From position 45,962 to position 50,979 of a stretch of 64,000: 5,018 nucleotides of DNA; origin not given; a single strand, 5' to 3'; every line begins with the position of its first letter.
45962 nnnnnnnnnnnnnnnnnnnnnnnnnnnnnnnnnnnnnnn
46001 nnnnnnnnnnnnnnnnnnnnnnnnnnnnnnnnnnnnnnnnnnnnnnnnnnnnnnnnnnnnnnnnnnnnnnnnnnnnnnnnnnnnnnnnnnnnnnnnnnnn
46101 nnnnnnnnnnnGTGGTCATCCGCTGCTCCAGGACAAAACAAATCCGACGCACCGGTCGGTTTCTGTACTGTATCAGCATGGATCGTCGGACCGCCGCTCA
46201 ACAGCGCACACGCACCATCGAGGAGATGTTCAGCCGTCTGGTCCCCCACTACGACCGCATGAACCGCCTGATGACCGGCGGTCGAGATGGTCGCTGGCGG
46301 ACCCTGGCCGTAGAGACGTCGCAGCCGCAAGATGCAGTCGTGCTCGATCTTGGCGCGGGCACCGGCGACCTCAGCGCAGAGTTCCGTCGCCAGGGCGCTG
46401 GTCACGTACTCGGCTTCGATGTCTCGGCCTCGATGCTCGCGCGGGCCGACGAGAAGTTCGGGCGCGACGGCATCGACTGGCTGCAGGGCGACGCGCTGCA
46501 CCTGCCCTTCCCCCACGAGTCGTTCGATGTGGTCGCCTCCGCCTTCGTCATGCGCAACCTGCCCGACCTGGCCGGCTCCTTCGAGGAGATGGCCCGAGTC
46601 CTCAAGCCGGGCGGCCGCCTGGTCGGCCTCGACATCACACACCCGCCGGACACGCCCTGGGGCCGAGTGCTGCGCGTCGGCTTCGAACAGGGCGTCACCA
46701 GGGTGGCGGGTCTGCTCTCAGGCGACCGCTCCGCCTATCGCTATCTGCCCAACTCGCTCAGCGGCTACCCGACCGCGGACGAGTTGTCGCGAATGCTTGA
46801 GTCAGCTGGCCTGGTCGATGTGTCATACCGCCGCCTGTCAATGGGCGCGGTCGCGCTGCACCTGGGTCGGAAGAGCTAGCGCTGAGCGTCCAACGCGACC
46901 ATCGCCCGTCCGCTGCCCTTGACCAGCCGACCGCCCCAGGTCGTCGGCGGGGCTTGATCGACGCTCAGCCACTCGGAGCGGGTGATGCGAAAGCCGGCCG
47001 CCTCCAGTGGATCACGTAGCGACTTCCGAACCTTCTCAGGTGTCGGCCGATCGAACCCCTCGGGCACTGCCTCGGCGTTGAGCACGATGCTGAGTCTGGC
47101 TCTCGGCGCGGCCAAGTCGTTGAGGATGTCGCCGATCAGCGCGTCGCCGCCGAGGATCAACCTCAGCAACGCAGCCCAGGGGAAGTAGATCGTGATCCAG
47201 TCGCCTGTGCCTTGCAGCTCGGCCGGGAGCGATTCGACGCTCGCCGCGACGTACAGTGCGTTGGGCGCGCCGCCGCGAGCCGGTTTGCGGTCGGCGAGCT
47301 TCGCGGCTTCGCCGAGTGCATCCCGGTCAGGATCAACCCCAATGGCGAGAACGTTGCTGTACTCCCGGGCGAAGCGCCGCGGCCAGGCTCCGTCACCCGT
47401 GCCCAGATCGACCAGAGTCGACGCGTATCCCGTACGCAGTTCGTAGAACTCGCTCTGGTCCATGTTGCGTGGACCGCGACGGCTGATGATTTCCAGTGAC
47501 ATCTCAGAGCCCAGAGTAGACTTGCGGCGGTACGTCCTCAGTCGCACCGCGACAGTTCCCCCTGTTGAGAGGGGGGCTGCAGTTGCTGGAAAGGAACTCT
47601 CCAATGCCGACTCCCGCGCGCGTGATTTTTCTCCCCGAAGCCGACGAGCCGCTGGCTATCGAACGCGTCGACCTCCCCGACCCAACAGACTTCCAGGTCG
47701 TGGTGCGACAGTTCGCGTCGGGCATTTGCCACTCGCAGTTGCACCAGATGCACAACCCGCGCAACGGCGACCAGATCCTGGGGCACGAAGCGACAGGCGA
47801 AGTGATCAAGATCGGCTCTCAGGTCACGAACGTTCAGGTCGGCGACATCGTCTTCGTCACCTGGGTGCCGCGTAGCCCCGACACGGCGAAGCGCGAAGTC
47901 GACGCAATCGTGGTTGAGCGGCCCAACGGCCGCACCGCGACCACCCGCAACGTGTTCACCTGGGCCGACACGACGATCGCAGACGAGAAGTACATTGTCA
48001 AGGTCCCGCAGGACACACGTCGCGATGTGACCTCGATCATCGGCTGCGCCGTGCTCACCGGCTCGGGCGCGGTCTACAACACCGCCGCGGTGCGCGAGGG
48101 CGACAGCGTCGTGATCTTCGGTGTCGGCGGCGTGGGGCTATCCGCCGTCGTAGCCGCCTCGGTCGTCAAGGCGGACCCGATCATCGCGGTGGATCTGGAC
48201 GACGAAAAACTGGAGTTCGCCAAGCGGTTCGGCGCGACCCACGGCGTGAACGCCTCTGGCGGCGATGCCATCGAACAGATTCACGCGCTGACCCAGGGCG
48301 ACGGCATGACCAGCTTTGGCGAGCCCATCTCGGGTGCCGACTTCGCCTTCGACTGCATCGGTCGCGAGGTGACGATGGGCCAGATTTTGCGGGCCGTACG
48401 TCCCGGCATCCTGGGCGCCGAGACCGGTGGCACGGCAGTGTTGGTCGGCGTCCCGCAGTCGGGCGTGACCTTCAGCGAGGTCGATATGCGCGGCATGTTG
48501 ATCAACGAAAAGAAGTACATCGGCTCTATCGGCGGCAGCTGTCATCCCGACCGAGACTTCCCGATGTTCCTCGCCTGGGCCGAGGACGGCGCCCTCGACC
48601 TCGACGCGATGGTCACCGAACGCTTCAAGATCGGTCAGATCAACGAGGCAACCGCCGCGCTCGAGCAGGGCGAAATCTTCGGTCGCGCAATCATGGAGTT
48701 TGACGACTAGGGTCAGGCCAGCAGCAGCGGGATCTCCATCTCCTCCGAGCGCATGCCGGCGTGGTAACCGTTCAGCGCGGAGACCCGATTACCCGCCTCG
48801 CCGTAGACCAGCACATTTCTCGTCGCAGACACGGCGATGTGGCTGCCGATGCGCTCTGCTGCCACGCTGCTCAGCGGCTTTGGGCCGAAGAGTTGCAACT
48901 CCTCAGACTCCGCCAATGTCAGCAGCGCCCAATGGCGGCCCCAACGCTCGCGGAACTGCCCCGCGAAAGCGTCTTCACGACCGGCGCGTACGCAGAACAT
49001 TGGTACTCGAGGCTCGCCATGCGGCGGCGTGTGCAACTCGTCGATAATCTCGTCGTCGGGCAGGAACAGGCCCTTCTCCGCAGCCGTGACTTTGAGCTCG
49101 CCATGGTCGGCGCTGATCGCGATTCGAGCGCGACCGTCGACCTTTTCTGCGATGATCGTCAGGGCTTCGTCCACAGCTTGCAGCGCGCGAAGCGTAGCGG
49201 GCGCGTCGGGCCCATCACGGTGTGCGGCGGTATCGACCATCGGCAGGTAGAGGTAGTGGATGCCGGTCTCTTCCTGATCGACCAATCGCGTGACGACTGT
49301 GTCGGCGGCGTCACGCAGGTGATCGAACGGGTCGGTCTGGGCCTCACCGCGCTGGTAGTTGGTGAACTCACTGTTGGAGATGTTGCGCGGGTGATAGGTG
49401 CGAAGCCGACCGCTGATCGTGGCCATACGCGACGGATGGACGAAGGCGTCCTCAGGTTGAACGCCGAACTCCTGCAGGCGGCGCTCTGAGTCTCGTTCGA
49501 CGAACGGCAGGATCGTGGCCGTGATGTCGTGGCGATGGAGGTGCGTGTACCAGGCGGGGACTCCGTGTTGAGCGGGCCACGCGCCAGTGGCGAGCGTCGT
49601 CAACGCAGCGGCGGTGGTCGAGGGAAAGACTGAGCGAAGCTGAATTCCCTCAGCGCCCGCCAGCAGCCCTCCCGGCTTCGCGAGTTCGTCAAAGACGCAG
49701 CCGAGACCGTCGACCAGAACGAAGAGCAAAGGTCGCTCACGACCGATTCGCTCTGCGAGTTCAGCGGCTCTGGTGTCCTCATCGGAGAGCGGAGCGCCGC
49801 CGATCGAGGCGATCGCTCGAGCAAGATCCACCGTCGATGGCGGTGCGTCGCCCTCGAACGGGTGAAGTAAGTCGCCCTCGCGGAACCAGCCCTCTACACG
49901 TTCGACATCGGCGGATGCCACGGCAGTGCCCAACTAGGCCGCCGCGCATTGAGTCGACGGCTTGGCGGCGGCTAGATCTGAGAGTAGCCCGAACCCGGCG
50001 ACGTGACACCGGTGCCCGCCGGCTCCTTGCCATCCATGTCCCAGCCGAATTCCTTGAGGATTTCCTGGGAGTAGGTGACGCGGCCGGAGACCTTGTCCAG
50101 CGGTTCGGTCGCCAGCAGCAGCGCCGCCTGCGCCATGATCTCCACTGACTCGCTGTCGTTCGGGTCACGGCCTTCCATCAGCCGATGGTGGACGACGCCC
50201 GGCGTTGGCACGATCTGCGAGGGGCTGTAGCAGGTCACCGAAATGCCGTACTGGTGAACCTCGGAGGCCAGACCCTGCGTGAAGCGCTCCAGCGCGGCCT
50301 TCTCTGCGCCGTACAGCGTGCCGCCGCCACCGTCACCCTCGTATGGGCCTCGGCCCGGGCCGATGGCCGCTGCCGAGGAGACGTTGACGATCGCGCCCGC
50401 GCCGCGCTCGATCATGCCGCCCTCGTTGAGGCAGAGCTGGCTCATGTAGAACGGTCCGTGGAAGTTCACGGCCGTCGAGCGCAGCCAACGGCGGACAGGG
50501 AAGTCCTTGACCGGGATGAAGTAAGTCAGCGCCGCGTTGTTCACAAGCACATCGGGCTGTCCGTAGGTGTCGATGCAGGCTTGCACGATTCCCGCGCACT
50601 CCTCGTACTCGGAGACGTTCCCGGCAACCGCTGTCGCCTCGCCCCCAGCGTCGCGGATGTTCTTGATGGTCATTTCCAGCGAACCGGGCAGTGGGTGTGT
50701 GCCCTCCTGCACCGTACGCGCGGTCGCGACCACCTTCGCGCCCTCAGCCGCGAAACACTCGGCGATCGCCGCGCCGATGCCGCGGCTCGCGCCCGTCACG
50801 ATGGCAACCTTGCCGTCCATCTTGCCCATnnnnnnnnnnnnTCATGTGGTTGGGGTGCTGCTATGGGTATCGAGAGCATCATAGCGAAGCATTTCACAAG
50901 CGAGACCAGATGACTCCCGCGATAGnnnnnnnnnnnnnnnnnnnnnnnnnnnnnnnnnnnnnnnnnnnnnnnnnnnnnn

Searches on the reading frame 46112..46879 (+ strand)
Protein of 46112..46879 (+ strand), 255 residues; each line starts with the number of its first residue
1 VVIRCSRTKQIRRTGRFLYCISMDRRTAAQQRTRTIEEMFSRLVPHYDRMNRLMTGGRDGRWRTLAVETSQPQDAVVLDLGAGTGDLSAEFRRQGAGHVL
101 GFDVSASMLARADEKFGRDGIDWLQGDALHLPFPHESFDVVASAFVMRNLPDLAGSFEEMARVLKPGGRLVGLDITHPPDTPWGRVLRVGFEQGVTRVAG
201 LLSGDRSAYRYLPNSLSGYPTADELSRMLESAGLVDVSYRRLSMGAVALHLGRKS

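Call 62: search_protein_families(library=pfam, proteins=[window:46112-46879:+], max_evalue=0.0001)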
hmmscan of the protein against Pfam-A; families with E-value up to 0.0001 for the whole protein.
window:46112-46879:+ (255 aa): 7 families
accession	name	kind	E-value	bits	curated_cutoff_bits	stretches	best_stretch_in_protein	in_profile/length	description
PF01209.24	Ubie_methyltran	-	1.5e-43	149.2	20.1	1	33-254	6-233/233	ubiE/COQ5 methyltransferase family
PF08241.18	Methyltransf_11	-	4.6e-26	91.7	21.2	1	78-171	1-94/95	Methyltransferase domain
PF13649.12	Methyltransf_25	-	1e-24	87.5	27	1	77-168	1-97/97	Methyltransferase domain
PF13847.12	Methyltransf_31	-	1.2e-18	67.6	27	1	75-176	5-113/145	Methyltransferase domain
PF13489.12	Methyltransf_23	-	3.2e-16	59.9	27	1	65-238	12-163/164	Methyltransferase domain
PF08242.18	Methyltransf_12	-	3.6e-16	60.1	30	1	78-170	1-98/98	Methyltransferase domain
PF01728.25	FtsJ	-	6.4e-05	23.4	24.1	0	73-135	21-82/181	FtsJ-like methyltransferase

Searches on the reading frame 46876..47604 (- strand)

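Call 62: search_protein_families(library=pfam, proteins=[window:46876-47604:-], max_evalue=0.0001)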
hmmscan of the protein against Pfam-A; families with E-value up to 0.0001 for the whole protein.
window:46876-47604:- (242 aa): 2 families
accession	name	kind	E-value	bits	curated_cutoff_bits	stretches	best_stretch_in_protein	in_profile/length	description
PF24675.1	NpmA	-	3.2e-48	164.3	60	1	46-240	9-212/214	16S rRNA (adenine(1408)-N(1))-methyltransferase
PF13649.12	Methyltransf_25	-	1.4e-05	26.1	27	1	65-139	2-70/97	Methyltransferase domain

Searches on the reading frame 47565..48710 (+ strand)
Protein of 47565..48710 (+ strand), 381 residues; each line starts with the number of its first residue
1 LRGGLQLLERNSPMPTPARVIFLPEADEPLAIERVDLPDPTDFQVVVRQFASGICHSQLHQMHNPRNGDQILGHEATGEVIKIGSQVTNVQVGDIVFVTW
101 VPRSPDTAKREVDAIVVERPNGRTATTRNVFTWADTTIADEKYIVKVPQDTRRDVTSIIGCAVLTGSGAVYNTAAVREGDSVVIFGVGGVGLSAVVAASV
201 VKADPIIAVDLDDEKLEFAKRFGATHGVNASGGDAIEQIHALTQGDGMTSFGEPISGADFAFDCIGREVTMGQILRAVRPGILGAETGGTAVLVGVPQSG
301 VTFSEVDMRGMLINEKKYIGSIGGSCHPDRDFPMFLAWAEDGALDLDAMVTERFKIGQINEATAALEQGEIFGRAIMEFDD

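Call 25: search_protein_families(library=pfam, proteins=[window:47565-48710:+], max_evalue=0.00001)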
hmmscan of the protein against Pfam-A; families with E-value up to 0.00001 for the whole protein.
window:47565-48710:+ (381 aa): 2 families
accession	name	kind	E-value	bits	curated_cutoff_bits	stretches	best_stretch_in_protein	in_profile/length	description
PF00107.32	ADH_zinc_N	-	2.8e-21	76.3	31.8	1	189-339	1-127/129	Zinc-binding dehydrogenase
PF08240.17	ADH_N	-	7.9e-12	45.8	23.5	1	44-148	4-103/104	Alcohol dehydrogenase GroES-like domain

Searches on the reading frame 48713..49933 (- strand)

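Call 25: search_protein_families(library=pfam, proteins=[window:48713-49933:-], max_evalue=0.00001)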
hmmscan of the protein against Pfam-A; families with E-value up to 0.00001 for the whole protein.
window:48713-49933:- (406 aa): 1 family
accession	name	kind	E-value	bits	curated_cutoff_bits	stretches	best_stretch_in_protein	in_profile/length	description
PF01663.27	Phosphodiest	-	1.9e-19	70.9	23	1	92-290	29-231/342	Type I phosphodiesterase / nucleotide pyrophosphatase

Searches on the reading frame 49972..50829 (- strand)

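Call 63: search_protein_families(library=pfam, proteins=[window:49972-50829:-], max_evalue=0.0001)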
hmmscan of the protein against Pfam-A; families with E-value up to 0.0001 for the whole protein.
window:49972-50829:- (285 aa): 4 families
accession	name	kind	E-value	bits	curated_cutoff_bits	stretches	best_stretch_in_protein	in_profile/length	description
PF00106.31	adh_short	-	2.7e-40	138.4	26.6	1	7-209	1-184/195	short chain dehydrogenase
PF13561.12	adh_short_C2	-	4.4e-27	95.6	27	1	13-206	1-176/236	Enoyl-(Acyl carrier protein) reductase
PF01370.27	Epimerase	-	2.7e-06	27.4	20.9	1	10-203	2-169/240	NAD dependent epimerase/dehydratase family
PF08659.16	KR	-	4.7e-05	23.8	22.6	1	10-156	4-140/180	KR domain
